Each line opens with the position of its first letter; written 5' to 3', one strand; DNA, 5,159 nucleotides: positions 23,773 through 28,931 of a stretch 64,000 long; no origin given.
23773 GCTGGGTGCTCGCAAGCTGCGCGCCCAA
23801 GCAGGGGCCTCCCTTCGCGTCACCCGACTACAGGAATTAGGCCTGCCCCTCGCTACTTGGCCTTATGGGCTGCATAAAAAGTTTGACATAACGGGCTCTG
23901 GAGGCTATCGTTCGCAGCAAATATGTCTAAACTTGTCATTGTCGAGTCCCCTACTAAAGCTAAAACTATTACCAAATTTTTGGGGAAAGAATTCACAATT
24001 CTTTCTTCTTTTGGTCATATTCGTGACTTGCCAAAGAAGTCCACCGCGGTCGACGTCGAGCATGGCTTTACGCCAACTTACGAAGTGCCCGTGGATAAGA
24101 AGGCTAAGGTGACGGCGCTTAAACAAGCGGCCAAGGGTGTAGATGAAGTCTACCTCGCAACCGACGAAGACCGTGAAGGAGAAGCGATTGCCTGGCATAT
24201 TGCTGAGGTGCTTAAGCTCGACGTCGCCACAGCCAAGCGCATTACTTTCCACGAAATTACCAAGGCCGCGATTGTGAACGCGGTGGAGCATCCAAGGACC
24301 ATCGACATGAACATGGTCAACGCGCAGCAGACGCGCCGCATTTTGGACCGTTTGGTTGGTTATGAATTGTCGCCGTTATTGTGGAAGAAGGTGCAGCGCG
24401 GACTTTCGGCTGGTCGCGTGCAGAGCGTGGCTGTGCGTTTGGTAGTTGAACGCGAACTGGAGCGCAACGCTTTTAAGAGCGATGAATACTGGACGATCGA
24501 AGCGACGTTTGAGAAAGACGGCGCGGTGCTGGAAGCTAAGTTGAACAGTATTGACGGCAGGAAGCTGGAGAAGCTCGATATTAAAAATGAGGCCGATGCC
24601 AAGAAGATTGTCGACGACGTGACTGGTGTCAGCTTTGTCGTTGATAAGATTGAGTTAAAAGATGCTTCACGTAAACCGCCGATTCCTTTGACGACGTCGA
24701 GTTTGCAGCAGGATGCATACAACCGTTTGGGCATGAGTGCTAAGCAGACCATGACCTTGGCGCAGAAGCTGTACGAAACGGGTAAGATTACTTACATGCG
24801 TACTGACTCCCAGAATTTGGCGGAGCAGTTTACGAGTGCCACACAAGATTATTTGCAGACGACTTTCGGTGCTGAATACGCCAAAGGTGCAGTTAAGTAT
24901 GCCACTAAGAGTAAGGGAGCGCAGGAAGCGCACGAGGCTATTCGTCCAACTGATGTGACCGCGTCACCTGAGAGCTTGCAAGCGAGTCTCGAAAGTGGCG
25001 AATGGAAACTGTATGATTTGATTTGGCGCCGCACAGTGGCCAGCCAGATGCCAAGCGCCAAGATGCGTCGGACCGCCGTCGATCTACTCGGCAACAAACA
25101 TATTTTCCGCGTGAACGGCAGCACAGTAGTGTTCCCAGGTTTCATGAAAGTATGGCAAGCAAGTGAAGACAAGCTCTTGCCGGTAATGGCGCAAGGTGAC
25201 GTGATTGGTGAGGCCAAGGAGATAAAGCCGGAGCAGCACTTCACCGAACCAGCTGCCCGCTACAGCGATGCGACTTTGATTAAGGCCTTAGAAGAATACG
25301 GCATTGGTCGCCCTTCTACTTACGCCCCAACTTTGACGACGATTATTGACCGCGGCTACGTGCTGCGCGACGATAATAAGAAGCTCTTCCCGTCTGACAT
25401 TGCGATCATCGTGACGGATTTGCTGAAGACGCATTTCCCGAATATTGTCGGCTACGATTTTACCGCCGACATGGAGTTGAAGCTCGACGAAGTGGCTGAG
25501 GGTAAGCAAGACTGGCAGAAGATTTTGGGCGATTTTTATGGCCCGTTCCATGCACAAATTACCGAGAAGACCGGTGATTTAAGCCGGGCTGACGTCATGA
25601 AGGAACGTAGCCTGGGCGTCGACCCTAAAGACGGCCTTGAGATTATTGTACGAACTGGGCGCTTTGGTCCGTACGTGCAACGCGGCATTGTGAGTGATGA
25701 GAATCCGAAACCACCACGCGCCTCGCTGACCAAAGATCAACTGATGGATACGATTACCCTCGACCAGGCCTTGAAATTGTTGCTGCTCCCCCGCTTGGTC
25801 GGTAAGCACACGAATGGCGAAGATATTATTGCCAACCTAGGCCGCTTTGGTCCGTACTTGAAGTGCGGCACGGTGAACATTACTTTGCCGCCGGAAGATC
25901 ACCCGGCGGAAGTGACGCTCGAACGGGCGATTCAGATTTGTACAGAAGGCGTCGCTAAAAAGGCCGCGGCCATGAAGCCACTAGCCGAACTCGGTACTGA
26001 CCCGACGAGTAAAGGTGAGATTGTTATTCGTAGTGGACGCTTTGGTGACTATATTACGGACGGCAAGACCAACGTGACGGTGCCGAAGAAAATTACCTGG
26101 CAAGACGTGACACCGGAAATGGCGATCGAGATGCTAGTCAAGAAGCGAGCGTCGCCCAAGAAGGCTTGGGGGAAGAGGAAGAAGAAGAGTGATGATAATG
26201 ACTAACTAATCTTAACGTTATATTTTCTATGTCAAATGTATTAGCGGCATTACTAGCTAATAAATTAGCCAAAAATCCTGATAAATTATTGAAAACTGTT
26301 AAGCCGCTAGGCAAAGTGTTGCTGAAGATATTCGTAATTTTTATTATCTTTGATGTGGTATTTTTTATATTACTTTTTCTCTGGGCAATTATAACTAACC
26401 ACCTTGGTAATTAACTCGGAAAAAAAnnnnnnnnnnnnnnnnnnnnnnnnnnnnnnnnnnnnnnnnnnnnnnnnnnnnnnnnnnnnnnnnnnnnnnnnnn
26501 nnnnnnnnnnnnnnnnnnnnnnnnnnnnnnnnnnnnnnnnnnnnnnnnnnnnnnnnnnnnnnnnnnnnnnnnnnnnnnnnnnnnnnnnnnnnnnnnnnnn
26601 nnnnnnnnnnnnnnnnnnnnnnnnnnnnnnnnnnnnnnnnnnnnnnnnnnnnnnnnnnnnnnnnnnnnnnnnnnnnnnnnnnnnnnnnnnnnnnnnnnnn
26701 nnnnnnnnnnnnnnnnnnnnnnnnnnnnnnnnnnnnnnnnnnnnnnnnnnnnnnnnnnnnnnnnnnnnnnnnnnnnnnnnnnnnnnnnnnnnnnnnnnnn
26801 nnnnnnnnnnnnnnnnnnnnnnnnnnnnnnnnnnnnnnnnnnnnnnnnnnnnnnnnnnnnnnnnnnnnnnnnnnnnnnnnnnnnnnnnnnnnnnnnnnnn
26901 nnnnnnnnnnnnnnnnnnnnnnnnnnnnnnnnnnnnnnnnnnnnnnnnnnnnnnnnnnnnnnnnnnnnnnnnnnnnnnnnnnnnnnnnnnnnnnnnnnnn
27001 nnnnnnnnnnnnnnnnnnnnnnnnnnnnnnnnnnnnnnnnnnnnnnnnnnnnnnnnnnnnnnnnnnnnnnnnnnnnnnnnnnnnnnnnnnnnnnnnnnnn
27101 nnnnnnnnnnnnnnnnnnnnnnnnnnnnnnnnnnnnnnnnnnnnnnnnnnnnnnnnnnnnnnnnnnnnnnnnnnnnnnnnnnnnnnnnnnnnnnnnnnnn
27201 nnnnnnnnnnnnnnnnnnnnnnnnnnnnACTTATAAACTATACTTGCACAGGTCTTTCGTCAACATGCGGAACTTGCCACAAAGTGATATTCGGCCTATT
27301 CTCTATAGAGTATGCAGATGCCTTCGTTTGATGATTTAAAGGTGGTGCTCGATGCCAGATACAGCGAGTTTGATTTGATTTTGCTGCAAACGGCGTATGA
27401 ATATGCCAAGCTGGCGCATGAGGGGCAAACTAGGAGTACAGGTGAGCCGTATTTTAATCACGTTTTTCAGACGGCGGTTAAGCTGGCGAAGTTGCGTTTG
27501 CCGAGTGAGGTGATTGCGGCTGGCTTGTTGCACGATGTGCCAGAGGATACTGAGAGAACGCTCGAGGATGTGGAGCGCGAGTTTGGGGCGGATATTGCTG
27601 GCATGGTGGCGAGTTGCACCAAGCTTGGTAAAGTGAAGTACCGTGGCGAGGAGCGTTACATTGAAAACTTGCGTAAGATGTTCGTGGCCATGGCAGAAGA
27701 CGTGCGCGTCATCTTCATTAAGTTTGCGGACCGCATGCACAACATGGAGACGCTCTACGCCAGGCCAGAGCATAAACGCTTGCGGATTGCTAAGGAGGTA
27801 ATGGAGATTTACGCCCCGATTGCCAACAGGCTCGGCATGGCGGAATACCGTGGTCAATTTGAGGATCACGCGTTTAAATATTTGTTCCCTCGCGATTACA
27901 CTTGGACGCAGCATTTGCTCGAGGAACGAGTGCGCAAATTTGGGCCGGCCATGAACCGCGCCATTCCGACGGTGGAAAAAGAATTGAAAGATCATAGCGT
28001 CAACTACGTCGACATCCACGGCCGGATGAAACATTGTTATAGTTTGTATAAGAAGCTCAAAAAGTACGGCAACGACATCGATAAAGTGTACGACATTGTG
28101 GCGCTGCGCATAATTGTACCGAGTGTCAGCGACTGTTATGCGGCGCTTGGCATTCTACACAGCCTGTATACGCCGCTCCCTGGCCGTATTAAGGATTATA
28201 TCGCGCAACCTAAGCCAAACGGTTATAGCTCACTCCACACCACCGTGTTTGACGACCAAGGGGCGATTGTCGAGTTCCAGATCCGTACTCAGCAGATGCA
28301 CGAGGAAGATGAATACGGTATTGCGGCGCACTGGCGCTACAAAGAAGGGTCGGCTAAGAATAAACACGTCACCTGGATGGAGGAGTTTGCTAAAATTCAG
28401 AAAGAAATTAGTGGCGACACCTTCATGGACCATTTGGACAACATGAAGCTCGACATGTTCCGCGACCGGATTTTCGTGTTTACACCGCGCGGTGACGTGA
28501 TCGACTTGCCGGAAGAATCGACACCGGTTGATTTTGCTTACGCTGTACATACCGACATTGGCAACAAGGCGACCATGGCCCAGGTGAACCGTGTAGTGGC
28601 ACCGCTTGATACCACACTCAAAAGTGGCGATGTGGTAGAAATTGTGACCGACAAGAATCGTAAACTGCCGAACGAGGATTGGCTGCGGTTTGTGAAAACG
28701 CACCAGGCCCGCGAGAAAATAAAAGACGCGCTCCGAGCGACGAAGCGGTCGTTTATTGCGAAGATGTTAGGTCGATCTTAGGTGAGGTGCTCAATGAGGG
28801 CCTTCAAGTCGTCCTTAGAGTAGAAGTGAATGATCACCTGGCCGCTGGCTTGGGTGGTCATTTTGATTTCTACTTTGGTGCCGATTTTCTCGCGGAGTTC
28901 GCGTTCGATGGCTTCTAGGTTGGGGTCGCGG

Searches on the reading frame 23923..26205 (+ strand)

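Call 10: search_protein_families(library=pfam, proteins=[window:23923-26205:+], max_evalue=0.01)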
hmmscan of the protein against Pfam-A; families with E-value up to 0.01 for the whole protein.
window:23923-26205:+ (760 aa): 4 families
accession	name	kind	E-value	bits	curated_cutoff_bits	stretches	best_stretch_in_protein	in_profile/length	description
PF01131.25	Topoisom_bac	-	1.2e-125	420.2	35.1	1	127-535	2-410/411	DNA topoisomerase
PF13368.11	Toprim_C_rpt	-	2.8e-46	155.7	22.3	3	693-747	1-55/57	Topoisomerase C-terminal repeat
PF01751.28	Toprim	-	4.2e-24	85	23.1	1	3-112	1-96/96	Toprim domain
PF13662.12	Toprim_4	-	0.00029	21.5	25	1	63-98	47-75/85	Toprim domain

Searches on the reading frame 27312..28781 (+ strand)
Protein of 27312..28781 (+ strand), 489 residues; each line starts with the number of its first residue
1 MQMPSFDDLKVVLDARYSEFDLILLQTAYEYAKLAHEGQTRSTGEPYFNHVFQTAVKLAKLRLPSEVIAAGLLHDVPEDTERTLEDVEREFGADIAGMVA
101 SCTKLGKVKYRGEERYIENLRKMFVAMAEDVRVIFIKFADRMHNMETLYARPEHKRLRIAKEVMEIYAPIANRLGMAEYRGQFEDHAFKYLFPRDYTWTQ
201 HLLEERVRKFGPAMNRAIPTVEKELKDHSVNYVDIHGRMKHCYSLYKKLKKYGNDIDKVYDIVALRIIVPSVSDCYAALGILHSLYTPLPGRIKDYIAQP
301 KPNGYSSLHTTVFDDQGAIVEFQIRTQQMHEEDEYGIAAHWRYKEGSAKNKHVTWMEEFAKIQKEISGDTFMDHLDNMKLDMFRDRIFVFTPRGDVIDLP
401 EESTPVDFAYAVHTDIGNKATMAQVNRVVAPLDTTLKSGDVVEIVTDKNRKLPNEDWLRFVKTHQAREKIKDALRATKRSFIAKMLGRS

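Call 10: search_protein_families(library=pfam, proteins=[window:27312-28781:+], max_evalue=0.01)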
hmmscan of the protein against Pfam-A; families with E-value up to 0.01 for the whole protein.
window:27312-28781:+ (489 aa): 4 families
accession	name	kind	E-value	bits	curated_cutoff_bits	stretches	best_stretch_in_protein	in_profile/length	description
PF13328.12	HD_4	-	2.5e-45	154.5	27.2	1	28-176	1-155/156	HD domain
PF04607.23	RelA_SpoT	-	5.7e-40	136.6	27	1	237-346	1-111/113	Region found in RelA / SpoT proteins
PF02824.27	TGS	-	1.5e-22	79.8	22.2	1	387-446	1-60/60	TGS domain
PF01966.28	HD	-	3.9e-07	30.8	22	1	47-145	1-116/116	HD domain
